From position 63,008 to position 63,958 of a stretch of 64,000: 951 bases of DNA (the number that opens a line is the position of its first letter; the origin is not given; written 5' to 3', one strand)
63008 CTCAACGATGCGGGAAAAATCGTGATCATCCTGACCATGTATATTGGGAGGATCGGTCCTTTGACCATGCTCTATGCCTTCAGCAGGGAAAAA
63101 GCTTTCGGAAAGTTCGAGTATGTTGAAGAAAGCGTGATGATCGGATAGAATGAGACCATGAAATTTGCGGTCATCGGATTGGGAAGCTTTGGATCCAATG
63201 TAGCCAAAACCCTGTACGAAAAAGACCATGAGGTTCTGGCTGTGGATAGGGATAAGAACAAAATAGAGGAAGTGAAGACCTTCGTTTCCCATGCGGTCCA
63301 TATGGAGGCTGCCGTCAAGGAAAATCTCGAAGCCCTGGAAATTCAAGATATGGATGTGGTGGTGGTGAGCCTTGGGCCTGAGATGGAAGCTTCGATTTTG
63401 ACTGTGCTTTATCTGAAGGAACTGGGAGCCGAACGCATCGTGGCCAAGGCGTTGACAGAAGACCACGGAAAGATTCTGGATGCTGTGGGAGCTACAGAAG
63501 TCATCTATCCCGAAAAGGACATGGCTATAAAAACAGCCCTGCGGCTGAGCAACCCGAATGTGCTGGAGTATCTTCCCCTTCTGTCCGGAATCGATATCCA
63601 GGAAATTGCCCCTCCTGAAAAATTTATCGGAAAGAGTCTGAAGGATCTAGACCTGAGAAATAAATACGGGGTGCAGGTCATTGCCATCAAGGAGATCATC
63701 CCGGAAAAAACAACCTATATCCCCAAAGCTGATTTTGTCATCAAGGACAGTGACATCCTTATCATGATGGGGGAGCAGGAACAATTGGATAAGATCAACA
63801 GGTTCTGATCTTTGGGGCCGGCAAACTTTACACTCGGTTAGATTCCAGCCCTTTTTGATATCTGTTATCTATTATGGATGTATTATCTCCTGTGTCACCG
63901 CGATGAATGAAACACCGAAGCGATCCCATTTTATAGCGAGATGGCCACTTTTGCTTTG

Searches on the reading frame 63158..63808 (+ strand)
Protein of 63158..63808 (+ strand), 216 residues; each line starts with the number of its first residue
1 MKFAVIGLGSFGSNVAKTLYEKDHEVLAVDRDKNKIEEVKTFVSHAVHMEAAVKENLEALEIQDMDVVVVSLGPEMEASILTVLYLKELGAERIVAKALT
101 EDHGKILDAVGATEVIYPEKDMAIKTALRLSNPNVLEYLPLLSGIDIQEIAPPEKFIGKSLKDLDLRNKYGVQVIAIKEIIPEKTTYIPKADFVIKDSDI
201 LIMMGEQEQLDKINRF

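Call 7: find_encoding_contigs(protein=window:63158-63808:+, flank=10000, max_places=10)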
Protein window:63158-63808:+ (216 aa): no gene with exactly this product is on record in the collection.
